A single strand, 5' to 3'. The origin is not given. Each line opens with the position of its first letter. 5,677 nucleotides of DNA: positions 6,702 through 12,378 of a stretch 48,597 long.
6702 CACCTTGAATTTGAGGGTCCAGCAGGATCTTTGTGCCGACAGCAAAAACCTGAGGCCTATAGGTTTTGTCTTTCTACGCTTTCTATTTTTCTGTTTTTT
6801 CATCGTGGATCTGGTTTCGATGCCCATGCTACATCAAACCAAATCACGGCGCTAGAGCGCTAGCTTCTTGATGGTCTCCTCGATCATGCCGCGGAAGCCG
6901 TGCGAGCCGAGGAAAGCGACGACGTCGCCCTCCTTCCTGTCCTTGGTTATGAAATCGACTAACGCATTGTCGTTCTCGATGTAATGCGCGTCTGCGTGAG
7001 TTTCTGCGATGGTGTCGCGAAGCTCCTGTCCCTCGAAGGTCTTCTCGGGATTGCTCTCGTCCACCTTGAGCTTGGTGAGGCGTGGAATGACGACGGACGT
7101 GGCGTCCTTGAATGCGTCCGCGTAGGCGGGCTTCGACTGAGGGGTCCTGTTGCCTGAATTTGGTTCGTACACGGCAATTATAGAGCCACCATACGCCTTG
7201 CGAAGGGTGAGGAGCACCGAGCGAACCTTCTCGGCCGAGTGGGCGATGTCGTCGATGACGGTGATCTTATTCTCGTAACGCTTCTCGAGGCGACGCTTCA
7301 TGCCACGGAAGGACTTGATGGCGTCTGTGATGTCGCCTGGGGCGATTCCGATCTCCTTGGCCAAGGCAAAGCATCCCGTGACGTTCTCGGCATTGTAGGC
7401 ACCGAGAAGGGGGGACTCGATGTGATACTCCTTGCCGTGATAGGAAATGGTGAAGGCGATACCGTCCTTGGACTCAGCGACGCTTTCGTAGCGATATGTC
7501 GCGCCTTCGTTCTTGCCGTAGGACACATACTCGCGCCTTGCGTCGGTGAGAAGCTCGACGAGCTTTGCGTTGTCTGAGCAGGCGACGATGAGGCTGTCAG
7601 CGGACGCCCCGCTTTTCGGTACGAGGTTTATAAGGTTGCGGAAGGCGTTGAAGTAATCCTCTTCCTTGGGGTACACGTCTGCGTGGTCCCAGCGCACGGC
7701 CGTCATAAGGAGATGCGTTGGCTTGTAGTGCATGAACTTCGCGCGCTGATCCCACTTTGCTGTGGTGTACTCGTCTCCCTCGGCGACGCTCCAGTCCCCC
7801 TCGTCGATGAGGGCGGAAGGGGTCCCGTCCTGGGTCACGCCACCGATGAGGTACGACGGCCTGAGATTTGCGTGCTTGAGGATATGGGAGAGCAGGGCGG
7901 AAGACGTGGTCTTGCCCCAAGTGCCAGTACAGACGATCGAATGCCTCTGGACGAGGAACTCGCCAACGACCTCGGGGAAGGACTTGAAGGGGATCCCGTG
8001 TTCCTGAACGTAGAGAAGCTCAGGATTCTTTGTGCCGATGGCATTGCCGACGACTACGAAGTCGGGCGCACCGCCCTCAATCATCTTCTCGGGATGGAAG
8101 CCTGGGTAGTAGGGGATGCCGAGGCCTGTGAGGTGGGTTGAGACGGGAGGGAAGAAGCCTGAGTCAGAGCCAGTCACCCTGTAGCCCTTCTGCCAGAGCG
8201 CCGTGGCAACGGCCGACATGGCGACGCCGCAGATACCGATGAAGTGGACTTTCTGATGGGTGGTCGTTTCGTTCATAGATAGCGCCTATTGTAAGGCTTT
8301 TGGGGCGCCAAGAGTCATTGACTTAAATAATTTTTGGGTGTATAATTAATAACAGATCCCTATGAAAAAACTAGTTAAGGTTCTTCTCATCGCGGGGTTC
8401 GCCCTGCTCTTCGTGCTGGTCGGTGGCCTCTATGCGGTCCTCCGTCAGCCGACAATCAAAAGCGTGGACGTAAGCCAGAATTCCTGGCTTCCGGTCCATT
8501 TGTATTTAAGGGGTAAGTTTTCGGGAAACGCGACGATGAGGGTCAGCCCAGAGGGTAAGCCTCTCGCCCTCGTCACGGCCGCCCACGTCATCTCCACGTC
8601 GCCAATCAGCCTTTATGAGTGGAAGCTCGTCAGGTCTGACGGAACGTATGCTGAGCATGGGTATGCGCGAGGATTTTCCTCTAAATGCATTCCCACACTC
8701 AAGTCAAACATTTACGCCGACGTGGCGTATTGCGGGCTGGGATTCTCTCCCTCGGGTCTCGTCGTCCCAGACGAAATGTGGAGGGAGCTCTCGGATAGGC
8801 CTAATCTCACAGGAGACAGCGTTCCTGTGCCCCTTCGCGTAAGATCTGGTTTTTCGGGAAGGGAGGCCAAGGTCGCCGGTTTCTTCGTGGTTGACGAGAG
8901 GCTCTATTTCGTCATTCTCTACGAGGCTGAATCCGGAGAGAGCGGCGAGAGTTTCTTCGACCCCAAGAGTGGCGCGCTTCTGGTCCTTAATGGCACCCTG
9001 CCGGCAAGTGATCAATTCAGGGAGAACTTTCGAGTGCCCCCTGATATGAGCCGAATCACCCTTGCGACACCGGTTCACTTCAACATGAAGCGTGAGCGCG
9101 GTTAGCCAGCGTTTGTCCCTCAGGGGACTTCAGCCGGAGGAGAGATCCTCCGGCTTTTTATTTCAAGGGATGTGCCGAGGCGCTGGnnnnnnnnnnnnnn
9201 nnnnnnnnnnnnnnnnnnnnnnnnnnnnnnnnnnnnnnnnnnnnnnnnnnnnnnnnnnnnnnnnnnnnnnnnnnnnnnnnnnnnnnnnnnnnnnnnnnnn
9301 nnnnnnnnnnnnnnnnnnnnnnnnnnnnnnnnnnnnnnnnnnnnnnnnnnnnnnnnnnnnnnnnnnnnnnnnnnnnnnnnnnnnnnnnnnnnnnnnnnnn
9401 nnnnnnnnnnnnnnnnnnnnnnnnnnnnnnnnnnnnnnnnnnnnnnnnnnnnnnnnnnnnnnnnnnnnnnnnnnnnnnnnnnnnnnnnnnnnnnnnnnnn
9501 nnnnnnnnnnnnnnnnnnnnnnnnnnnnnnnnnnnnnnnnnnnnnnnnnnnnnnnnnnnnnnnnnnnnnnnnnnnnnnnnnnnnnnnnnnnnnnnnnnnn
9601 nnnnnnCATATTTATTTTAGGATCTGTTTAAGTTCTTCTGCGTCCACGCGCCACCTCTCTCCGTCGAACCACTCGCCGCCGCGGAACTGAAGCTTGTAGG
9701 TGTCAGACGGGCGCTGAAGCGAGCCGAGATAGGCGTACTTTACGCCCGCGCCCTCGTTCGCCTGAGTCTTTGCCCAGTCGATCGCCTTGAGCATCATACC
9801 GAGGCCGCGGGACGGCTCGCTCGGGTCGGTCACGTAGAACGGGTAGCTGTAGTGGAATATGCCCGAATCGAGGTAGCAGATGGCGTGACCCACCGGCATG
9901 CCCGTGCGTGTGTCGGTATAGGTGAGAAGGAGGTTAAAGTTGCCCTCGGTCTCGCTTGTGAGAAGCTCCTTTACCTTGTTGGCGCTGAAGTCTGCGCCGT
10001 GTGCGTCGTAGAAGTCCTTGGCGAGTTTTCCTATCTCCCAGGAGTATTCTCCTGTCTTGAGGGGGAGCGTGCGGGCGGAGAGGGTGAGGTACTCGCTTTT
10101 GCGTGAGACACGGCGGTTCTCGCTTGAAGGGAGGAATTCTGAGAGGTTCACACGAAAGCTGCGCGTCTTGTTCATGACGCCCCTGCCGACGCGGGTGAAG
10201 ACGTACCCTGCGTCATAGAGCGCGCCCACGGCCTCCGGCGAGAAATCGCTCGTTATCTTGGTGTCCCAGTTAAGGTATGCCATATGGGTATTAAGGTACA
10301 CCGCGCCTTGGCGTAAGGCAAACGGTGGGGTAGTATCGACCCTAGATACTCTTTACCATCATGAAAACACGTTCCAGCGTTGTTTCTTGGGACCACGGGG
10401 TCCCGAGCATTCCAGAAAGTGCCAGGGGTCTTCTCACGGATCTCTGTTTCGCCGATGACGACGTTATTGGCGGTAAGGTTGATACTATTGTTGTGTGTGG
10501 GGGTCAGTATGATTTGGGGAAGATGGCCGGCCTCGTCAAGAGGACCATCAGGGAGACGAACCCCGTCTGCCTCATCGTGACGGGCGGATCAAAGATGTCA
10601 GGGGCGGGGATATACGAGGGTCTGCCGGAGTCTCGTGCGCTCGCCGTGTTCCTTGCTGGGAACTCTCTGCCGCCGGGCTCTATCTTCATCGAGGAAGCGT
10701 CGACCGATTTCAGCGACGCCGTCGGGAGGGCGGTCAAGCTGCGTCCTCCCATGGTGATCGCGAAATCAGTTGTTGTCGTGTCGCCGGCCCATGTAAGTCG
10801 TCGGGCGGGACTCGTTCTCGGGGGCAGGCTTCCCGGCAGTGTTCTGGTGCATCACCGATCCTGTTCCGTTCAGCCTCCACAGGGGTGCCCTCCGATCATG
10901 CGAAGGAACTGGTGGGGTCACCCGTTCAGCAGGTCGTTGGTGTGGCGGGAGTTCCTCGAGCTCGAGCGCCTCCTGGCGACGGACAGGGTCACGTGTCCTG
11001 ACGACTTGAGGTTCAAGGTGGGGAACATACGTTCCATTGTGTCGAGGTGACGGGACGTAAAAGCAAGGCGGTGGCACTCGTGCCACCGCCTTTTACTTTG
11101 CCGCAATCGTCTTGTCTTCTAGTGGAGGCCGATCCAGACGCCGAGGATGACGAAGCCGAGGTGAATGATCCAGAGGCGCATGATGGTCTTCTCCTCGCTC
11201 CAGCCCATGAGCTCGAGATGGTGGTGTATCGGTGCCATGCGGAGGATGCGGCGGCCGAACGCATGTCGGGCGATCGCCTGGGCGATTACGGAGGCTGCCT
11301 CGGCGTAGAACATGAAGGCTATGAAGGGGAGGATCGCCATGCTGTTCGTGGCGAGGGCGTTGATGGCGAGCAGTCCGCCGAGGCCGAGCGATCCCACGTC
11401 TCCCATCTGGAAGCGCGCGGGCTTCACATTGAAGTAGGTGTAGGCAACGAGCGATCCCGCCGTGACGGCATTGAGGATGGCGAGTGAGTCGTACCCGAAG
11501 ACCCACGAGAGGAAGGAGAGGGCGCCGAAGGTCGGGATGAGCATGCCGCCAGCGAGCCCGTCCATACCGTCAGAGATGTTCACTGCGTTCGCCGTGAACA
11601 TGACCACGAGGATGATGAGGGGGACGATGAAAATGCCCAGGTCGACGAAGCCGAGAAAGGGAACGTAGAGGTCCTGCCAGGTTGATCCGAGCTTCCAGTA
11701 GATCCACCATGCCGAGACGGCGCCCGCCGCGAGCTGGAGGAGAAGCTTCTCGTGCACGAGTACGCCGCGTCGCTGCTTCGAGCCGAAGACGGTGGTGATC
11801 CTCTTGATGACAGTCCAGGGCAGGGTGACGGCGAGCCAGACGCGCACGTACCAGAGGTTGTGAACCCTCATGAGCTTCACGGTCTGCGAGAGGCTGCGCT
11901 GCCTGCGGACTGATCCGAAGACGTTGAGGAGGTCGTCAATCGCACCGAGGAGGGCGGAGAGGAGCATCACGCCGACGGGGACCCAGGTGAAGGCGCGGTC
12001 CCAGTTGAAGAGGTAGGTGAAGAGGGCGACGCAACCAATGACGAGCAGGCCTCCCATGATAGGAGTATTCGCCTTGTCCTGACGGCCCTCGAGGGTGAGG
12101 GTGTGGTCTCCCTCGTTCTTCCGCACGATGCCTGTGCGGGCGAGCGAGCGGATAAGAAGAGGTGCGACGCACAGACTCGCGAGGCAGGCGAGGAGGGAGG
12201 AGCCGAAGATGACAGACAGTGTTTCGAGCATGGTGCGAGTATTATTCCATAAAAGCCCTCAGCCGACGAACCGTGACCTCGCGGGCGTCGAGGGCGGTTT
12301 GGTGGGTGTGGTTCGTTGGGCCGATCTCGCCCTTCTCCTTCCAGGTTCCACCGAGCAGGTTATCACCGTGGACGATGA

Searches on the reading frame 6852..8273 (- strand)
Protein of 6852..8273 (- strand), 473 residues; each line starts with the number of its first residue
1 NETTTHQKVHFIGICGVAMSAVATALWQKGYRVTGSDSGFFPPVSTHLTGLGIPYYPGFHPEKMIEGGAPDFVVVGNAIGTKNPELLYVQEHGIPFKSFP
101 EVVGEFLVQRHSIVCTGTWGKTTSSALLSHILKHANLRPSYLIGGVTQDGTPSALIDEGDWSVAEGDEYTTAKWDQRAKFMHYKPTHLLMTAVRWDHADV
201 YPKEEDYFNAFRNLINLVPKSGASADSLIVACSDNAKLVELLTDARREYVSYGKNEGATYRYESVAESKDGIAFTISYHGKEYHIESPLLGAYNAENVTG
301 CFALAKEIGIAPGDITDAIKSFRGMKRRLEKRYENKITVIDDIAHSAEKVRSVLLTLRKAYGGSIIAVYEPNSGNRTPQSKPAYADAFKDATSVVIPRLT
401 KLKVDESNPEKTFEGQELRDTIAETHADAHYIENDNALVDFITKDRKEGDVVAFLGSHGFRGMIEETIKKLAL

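Call 16: search_protein_families(library=pfam, proteins=[window:6852-8273:-], max_evalue=0.001)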
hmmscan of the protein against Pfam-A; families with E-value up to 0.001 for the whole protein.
window:6852-8273:- (473 aa): 3 families
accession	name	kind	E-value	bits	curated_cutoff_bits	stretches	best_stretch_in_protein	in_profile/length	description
PF08245.18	Mur_ligase_M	-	2.4e-20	73.8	24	1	116-305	2-200/200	Mur ligase middle domain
PF01225.30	Mur_ligase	-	4.5e-18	65.8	21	1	8-109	1-93/95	Mur ligase family, catalytic domain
PF02875.26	Mur_ligase_C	-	5.4e-12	47.1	28.4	1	327-458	1-127/127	Mur ligase, glutamate ligase domain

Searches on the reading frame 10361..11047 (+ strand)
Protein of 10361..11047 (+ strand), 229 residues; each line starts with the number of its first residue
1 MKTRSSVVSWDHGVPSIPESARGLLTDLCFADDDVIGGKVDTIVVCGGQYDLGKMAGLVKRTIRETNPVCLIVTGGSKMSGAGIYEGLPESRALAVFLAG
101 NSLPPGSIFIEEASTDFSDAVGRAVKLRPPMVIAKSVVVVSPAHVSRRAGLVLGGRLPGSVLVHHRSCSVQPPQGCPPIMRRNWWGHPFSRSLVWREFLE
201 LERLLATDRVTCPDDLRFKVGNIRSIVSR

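Call 16: search_protein_families(library=pfam, proteins=[window:10361-11047:+], max_evalue=0.001)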
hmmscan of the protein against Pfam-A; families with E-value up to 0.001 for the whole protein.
window:10361-11047:+ (229 aa): 1 family
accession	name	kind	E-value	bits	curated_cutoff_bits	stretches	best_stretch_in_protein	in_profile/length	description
PF02698.23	DUF218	-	1.4e-06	28.7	27.6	1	41-156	1-103/133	DUF218 domain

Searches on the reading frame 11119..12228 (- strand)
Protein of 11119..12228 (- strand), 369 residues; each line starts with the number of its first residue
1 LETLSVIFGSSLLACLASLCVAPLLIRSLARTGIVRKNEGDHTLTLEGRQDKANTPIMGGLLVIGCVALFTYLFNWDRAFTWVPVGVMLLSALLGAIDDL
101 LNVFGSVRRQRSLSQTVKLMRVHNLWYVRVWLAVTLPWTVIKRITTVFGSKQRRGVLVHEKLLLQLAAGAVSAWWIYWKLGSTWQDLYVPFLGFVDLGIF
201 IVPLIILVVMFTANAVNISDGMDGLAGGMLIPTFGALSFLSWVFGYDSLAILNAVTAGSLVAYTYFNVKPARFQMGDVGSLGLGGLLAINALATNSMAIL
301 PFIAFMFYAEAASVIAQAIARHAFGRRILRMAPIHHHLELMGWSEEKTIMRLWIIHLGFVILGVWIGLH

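Call 16: search_protein_families(library=pfam, proteins=[window:11119-12228:-], max_evalue=0.001)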
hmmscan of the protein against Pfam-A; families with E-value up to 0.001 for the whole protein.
window:11119-12228:- (369 aa): 1 family
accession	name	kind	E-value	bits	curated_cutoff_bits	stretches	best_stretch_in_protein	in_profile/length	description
PF00953.26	Glycos_transf_4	-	1.1e-23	84.5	27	1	160-293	27-158/160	Glycosyl transferase family 4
